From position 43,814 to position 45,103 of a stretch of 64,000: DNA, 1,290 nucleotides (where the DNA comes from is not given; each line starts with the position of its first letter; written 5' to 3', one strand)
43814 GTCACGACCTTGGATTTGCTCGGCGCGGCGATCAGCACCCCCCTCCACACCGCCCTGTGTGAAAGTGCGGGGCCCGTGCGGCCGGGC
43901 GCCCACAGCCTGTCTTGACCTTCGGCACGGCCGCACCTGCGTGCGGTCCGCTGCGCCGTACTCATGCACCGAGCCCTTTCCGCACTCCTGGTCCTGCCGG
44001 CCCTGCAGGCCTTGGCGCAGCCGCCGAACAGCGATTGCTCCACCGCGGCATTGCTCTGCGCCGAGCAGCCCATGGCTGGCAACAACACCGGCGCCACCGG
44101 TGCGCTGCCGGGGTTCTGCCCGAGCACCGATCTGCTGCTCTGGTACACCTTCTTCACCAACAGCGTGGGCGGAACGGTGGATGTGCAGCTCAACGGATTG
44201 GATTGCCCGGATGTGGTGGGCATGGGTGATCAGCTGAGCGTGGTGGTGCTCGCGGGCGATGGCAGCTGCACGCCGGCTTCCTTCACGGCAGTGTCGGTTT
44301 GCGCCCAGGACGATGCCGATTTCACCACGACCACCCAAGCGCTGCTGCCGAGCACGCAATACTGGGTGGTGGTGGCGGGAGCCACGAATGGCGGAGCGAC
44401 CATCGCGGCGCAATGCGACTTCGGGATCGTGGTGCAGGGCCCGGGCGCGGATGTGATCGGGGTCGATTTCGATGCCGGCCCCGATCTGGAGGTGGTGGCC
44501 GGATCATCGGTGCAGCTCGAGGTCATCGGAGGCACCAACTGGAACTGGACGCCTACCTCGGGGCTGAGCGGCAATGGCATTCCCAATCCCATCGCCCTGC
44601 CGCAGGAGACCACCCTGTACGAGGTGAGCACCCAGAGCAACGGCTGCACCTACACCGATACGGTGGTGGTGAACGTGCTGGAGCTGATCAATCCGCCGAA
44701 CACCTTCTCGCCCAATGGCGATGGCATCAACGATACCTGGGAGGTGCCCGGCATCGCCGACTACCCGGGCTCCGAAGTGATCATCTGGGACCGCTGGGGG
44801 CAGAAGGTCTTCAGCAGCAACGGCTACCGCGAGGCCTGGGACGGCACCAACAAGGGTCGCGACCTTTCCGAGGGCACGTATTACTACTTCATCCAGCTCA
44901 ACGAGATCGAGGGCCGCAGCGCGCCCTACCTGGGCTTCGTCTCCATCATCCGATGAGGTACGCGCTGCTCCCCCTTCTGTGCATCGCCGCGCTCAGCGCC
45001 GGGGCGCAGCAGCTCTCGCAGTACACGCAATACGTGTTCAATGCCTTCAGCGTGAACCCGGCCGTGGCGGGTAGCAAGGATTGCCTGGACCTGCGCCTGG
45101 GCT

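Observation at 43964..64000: Compact T9SS type-B adhesin locus: CTD-B protein, SprF-like, 3123-aa SprB-like, SprF-like, second giant cargo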

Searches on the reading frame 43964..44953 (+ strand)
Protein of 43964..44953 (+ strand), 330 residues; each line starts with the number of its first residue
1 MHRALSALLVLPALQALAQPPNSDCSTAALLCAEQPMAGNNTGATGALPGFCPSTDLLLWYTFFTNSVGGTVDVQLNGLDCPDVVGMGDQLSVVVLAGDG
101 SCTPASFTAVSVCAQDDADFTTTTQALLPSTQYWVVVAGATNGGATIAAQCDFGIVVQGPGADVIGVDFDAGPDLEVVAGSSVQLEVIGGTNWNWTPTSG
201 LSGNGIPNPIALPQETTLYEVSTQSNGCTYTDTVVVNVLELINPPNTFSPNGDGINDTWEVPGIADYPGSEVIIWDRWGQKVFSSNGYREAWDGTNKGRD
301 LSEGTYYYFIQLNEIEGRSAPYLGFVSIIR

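Call 9: search_protein_families(library=pfam, proteins=[window:43964-44953:+], max_evalue=0.01)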
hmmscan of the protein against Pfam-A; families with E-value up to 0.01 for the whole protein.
window:43964-44953:+ (330 aa): 1 family
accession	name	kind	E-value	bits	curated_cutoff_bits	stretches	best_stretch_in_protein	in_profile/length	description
PF13585.12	CHU_C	-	7.6e-26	90.5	27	1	243-326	2-84/86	CHU_C Type IX secretion signal domain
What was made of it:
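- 44690..44941 (+): Type B C-terminal sorting domain of cargo 1 (aa 243-326). PF13585 match at aa 243-326 (call 9).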

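Call 10: search_protein_families(library=ncbifam, proteins=[window:43964-44953:+], max_evalue=0.01)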
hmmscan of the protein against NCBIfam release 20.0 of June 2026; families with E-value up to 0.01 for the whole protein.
window:43964-44953:+ (330 aa): 2 families
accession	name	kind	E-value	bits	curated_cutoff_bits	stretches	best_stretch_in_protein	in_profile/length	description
TIGR04131.1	Bac_Flav_CTERM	domain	5e-21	74.7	35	1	243-315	2-74/85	T9SS type B sorting domain-containing protein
NF041539.1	choice_anch_R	domain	2.7e-05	24.2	30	1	72-145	37-110/155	choice-of-anchor R domain-containing protein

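Call 47: find_homologous_proteins(query=window:43964-44953:+, max_evalue=0.00001)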
Query window:43964-44953:+ (330 aa): 460 proteins with E <= 0.00001 among 8000 candidates; the best 120 are listed.
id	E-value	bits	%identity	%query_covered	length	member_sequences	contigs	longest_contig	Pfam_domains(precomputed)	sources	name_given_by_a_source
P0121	2.6e-217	739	98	100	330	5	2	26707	PF13585.13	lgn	-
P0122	3.8e-190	649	85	100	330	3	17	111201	PF13585.13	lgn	-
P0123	6.8e-167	573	77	96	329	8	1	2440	PF13585.13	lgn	-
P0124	2.7e-160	551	72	100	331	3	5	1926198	PF13585.13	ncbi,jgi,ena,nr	ncbi:MAG: gliding motility-associated C-terminal domain-containing protein [Flavobacteriales bacteri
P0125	2.6e-156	538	74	96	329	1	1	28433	PF13585.13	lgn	-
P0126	3.8e-156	537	74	96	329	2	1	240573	PF13585.13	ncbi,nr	ncbi:MAG: gliding motility-associated C-terminal domain-containing protein [Flavobacteriales bacteri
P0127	2.7e-154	531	71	100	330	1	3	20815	PF13585.13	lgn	-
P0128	2.6e-152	525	72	95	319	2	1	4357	PF13585.13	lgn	-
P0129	3.0e-152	525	70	100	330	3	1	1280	PF13585.13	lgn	-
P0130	3.0e-149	515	70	99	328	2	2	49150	PF13585.13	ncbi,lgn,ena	-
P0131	5.7e-149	514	70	99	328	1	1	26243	PF13585.13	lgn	-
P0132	1.0e-147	510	67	100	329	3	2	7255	PF13585.13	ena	-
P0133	1.1e-147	510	67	99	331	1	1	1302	PF13585.13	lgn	-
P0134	2.4e-146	505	68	100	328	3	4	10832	PF13585.13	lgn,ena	-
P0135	2.3e-145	502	66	99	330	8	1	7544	PF13585.13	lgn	-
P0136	2.3e-144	499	67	98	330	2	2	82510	PF13585.13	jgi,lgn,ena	-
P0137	5.9e-144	497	67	99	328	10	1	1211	PF13585.13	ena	-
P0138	9.0e-144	497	69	95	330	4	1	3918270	PF13585.13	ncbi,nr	ncbi:MAG: gliding motility-associated C-terminal domain-containing protein [Flavobacteriales bacteri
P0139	8.5e-143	494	67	95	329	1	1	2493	PF13585.13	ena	-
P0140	1.3e-140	486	66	100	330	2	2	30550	PF13585.13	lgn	-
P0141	1.5e-140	486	65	99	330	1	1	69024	PF13585.13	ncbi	ncbi:MAG: gliding motility-associated C-terminal domain-containing protein [Flavobacteriales bacteri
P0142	7.0e-139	481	65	100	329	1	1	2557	PF13585.13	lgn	-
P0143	8.7e-139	480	64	100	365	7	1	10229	PF13585.13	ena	-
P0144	2.7e-138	479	66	95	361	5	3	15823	PF13585.13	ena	-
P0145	1.3e-137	476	62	99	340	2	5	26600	PF13585.13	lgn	-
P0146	9.0e-137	474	63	98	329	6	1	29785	PF13585.13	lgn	-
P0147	1.5e-136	473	64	99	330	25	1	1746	PF13585.13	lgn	-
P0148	2.3e-136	472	63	100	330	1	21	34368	PF13585.13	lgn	-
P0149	4.5e-136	471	64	95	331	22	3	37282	PF13585.13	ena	-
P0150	5.7e-136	471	64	100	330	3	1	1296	PF13585.13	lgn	-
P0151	9.6e-136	470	63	99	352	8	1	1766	PF13585.13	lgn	-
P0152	1.7e-135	470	63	100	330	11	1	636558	PF13585.13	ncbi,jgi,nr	ncbi:MAG: gliding motility-associated C-terminal domain-containing protein [Flavobacteriales bacteri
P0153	2.5e-135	469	64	98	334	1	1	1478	PF13585.13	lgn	-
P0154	3.8e-135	468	62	100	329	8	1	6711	PF13585.13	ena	-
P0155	1.3e-134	467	63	100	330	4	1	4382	PF13585.13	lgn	-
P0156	2.4e-134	466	64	95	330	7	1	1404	PF13585.13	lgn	-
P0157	3.1e-134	465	65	96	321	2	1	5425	PF13585.13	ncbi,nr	ncbi:MAG: gliding motility-associated C-terminal domain-containing protein, partial [Flavobacteriale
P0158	3.9e-134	465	63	100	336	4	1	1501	PF13585.13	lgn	-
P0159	7.8e-134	464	63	95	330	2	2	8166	PF13585.13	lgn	-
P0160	1.5e-133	463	63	99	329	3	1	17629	PF13585.13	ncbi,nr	ncbi:MAG: gliding motility-associated C-terminal domain-containing protein [Flavobacteriales bacteri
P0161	4.8e-133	461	62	100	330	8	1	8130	PF13585.13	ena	-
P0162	5.3e-133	461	62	98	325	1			PF13585.13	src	-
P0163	6.6e-133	461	62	100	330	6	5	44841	PF13585.13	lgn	-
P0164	1.1e-132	460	63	95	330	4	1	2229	PF13585.13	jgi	jgi:gliding motility-associated-like protein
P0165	5.3e-132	458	63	100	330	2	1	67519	PF13585.13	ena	-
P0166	7.2e-131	454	61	100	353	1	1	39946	PF13585.13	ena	-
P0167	6.6e-130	451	63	95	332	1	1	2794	PF13585.13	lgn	-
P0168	7.1e-130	451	61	96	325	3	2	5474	PF13585.13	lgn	-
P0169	9.6e-130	451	62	95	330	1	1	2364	PF13585.13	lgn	-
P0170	1.0e-129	451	60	99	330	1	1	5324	PF13585.13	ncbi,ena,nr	ncbi:MAG TPA: gliding motility-associated C-terminal domain-containing protein [Flavobacteriales bac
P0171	1.1e-129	450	62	95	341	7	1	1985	PF13585.13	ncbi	-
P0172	1.1e-129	450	65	94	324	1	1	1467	PF13585.13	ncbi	ncbi:MAG: gliding motility-associated C-terminal domain-containing protein [Flavobacteriales bacteri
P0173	1.6e-129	450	59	100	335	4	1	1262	PF13585.13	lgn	-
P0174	3.5e-129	449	60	99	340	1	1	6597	PF13585.13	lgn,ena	-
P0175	6.1e-129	448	63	95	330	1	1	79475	PF13585.13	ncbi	-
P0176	7.9e-129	448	62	95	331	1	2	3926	PF13585.13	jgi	-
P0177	9.4e-129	447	63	98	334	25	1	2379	PF13585.13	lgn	-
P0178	1.0e-128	447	60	100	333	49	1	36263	PF13585.13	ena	-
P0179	1.2e-128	447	60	99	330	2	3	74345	PF13585.13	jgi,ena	-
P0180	1.3e-128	447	59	99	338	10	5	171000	PF13585.13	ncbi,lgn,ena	ncbi:MAG: gliding motility-associated C-terminal domain-containing protein [Flavobacteriales bacteri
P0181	1.5e-128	447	60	99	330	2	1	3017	PF13585.13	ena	-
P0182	1.6e-128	447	61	100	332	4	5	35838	PF13585.13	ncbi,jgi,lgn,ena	jgi:gliding motility-associated-like protein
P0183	2.0e-128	446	60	95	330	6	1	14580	PF13585.13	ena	-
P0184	7.3e-128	444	60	98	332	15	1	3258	PF13585.13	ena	-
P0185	9.9e-128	444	59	100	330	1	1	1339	PF13585.13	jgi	jgi:gliding motility-associated-like protein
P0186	2.8e-127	443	61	100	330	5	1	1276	PF13585.13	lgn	-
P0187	2.8e-127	442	60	98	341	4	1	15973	PF13585.13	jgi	-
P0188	3.9e-127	442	58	99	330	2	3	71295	PF13585.13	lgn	-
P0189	4.2e-127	442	62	96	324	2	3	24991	PF13585.13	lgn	-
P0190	5.2e-127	442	60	100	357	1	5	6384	PF13585.13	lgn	-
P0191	5.3e-127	442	60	100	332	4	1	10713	PF13585.13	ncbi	-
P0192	7.1e-127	441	59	95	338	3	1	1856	PF13585.13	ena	-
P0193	7.4e-127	441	60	99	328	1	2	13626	PF13585.13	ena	-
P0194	1.3e-126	440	61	95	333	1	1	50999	PF13585.13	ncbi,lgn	-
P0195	1.5e-126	440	61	98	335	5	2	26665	PF13585.13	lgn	-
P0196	1.6e-126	440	61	95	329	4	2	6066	PF13585.13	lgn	-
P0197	1.7e-126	440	58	100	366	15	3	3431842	PF13585.13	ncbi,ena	-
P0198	1.7e-126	440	61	95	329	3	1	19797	PF13585.13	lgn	-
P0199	2.1e-126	440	62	95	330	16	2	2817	PF13585.13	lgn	-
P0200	3.6e-126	439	59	100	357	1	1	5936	PF13585.13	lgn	-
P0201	3.7e-126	439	58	98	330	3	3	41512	PF13585.13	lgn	-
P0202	4.0e-126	439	56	100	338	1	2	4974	PF13585.13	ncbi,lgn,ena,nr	ncbi:MAG: gliding motility-associated C-terminal domain-containing protein [Flavobacteriales bacteri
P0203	6.4e-126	438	58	100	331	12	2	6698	PF13585.13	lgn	-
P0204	6.8e-126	438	60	98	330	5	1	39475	PF13585.13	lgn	-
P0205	7.5e-126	438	62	95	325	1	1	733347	PF13585.13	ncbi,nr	ncbi:MAG: gliding motility-associated C-terminal domain-containing protein [Flavobacteriales bacteri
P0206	8.9e-126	438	61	98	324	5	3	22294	PF13585.13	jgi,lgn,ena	-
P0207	1.1e-125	437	62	95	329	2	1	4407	PF13585.13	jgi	jgi:gliding motility-associated-like protein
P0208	1.5e-125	437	60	98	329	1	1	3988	PF13585.13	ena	-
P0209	1.6e-125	437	60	100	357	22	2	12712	PF13585.13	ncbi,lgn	-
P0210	5.2e-125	435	60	98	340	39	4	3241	PF13585.13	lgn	-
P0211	5.5e-125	435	58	100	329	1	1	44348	PF13585.13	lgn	-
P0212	7.1e-125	435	59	99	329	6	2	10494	PF13585.13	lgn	-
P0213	8.9e-125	434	59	95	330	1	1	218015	PF13585.13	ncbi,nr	ncbi:MAG: gliding motility-associated C-terminal domain-containing protein [Flavobacteriales bacteri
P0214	2.2e-124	433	58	100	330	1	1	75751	PF13585.13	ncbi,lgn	-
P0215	2.2e-124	433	58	100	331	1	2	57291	PF13585.13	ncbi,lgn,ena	ncbi:MAG: gliding motility-associated C-terminal domain-containing protein [Flavobacteriales bacteri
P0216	3.8e-124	432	61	95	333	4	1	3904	PF13585.13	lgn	-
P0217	3.9e-124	432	58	96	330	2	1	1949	PF13585.13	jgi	jgi:gliding motility-associated-like protein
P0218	6.5e-124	431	60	97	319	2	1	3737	PF13585.13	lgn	-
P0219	7.1e-124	431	59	98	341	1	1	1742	PF13585.13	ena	-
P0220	8.6e-124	431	59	98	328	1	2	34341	PF13585.13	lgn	-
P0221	1.1e-123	431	58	100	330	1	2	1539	PF13585.13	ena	-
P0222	2.2e-123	430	57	100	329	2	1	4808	PF13585.13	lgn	-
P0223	4.3e-123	429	60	100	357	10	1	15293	PF13585.13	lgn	-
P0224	5.2e-123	428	58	100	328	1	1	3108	PF13585.13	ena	-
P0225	6.5e-123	428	57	100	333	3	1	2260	PF13585.13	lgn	-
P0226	8.9e-122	424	57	99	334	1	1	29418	PF13585.13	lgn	-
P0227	3.0e-121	423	61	96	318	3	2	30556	PF13585.13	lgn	-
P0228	4.0e-121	422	58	100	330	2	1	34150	PF13585.13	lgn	-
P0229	4.8e-121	422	57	98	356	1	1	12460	PF13585.13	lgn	-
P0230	6.0e-121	422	58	95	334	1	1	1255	PF13585.13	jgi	-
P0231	6.2e-121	422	59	95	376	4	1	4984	PF13585.13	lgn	-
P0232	7.0e-121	421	61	95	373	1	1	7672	PF13585.13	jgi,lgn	jgi:gliding motility-associated-like protein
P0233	1.0e-120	421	59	97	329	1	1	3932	PF13585.13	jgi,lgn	-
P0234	1.8e-120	420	57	100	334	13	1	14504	PF13585.13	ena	-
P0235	3.3e-120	419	57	100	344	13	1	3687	PF13585.13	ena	-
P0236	3.7e-120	419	57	99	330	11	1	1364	PF13585.13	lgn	-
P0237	1.1e-119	417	56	100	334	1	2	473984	PF13585.13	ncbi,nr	ncbi:MAG: gliding motility-associated C-terminal domain-containing protein [Flavobacteriales bacteri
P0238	1.6e-119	417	56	99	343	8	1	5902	PF13585.13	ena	-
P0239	1.7e-119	417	57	99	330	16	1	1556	PF13585.13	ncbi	-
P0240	2.3e-119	416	55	100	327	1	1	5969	PF13585.13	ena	-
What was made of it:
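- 43964..44956 (+): Cargo 1. A 330-aa secreted protein: signal peptide, N-terminal beta-sandwich domain, Ig-like domain and type B CTD. The family is length-invariant at about 330 aa and 55-98% identical (call 47).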

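Call 48: find_encoding_contigs(protein=P0138, flank=10000, max_places=2)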
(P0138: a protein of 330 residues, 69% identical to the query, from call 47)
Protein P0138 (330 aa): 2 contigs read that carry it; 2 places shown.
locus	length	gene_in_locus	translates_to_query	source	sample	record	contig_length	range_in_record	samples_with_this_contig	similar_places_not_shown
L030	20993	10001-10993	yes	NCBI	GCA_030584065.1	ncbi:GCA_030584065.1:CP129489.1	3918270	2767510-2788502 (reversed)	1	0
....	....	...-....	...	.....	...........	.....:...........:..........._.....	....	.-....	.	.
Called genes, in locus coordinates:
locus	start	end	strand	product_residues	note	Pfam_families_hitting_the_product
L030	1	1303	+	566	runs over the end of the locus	-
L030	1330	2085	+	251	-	PF00072:Response_reg, PF04397:LytTR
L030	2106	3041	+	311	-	PF01545:Cation_efflux, PF16916:ZT_dimer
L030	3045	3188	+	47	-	-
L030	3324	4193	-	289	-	PF00378:ECH_1, PF16113:ECH_2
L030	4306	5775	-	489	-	-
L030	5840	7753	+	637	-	PF09113:N-glycanase_C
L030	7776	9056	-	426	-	-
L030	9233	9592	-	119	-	-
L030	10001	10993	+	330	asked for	PF13585:CHU_C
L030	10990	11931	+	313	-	PF11751:PorP_SprF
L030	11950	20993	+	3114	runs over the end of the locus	PF13573:SprB, PF23585:DUF7137 (faint), PF13573:SprB (weak), PF21834:DUF6894 (faint), PF13573:SprB, PF22352:K319L-like_PKD (weak), PF13585:CHU_C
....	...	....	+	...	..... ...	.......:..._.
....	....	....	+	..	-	?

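Call 49: find_encoding_contigs(protein=P0197, flank=10000, max_places=2)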
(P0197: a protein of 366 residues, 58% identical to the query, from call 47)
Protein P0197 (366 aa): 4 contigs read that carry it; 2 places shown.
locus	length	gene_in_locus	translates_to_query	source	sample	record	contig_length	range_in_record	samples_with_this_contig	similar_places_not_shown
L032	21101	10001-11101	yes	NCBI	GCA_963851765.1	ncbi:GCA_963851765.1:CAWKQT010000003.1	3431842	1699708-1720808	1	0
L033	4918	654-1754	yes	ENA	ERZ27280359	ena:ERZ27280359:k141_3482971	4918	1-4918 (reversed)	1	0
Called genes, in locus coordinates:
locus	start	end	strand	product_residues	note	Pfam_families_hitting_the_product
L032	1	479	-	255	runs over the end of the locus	-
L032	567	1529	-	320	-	-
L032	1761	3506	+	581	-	PF01336:tRNA_anti-codon, PF00152:tRNA-synt_2, PF02938:GAD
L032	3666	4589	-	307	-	PF00126:HTH_1, PF03466:LysR_substrate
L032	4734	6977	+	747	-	PF00141:peroxidase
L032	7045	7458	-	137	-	-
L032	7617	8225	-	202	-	-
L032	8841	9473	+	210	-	-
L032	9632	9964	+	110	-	-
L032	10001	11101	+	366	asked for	PF13585:CHU_C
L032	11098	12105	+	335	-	PF11751:PorP_SprF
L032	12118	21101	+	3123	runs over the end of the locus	PF06832:BiPBP_C (faint), PF23585:DUF7137 (faint), PF13573:SprB, PF13585:CHU_C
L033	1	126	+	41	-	?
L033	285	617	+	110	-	-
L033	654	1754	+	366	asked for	PF13585:CHU_C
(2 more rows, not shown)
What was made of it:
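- Cargo 1 is the first gene of the block in two long assemblies whose upstream genes differ (calls 48, 49).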

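Call 66: predict_structure(alignment_id=A2)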
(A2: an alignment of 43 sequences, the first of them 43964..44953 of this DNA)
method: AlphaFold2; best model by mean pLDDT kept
length: 330 residues; sequences in the alignment: 43
mean_pLDDT: 88.9   pTM: 0.72
mean pLDDT of the five models: 88.9, 87.5, 87.2, 86.0, 85.6
residues with pLDDT >= 90: 192; 70-90: 121; 50-70: 17; < 50: 0
segments of 3 or more residues with pLDDT < 50: none
pLDDT, mean of each block of 10 residues (from residue 1): 73 65 91 95 81 90 97 97 92 94 90 95 97 96 89 97 93 88 91 91 92 91 93 92 88 83 83 91 80 87 91 71 88
secondary structure, 60 per line:
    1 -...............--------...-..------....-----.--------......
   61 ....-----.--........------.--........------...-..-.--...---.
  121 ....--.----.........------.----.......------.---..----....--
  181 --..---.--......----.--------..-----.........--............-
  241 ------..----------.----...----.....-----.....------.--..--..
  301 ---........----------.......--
elements in order: H2-16 E37-40 E55-64 E73-80 E90-97 E114-116 E120-124 E132-140 E152-158 E175-178 E191-196 E217-225 E228-239 E271-275 E281-285 E304-311 E322-328
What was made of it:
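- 43964..44956 (+): AF2 model has mean pLDDT 88.9 and is all-beta (call 66).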

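Call 68: fold_search(model_id=the predicted structure, library=pdb)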
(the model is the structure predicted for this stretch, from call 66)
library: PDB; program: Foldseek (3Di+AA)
matches with E <= 10: 1723; with E <= 0.001: 240
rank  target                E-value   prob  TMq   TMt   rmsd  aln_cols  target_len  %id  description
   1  9flv_A                1.1e-07  1.00  0.22  0.18  14.2       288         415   17  CryoEM structure of the fragment-5 (2393-2807) in the grappling hook protein A (GhpA) in the bacterium Aureispira sp.  (released 2024-10-16)
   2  9fls_A                1.2e-07  1.00  0.23  0.22  14.0       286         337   16  CryoEM structure of the fragment-3 (2061-2397) in the grappling hook protein A (GhpA) in the bacterium Aureispira sp.  (released 2024-10-16)
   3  9flp_A                2.8e-07  1.00  0.23  0.11  14.1       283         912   16  CryoEM structure of the neck (1403-2314) in the grappling hook protein A (GhpA) in the bacterium Aureispira sp. CCB-QB (released 2024-10-16)
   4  9fly_A                1.0e-06  1.00  0.23  0.11  14.5       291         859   14  CryoEM structure of the base (4151-5009) in the grappling hook protein A (GhpA) in the bacterium Aureispira sp. CCB-QB (released 2024-10-16)
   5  6s9f_B                1.2e-06  1.00  0.20  0.22  17.0       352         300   12  Drosophila OTK, extracellular domains 3-5 (released 2020-03-25)
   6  6s9f_A                1.5e-06  1.00  0.22  0.24  15.9       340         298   11  Drosophila OTK, extracellular domains 3-5 (released 2020-03-25)
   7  9flw_A                1.6e-06  1.00  0.22  0.16  13.9       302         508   15  CryoEM structure of the fragment-6 (3571-4078) in the grappling hook protein A (GhpA) in the bacterium Aureispira sp.  (released 2024-10-16)
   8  6za2_A                3.0e-06  1.00  0.20  0.07  27.9       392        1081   13  Crystal structure of dimeric latent PorU from Porphyromonas gingivalis (released 2021-09-29)
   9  8k53_B                4.4e-06  1.00  0.21  0.14  24.3       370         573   12  Structure of the Dimeric Human CNTN2 Ig 1-6-FNIII 1-2 Domain in an Asymmetric State (released 2023-12-06)
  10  6u7n_A                4.6e-06  1.00  0.19  0.23  10.5       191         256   17  Crystal structure of neurotrimin (NTM) (released 2020-08-12)
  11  6sdb_E                7.2e-06  1.00  0.19  0.29  11.2       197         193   15  Chimeric titin Z1Z2 functionalized with a KLER exogenous peptide from decorin (released 2019-09-18)
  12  1ya5_B                7.2e-06  1.00  0.18  0.28  13.8       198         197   15  Crystal structure of the titin domains z1z2 in complex with telethonin (released 2005-12-20)
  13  5uv6_A                7.6e-06  1.00  0.23  0.26  12.5       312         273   11  Crystal structure of human Opioid Binding Protein/Cell Adhesion Molecule Like (OPCML) (released 2018-03-21)
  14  7yzx_A                9.5e-06  0.99  0.20  0.08  24.4       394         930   10  ScpA from Streptococcus pyogenes, D783A mutant. (released 2022-08-31)
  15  2oz4_A                1.1e-05  1.00  0.24  0.28  12.3       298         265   14  Structural Plasticity in IgSF Domain 4 of ICAM-1 Mediates Cell Surface Dimerization (released 2007-10-16)
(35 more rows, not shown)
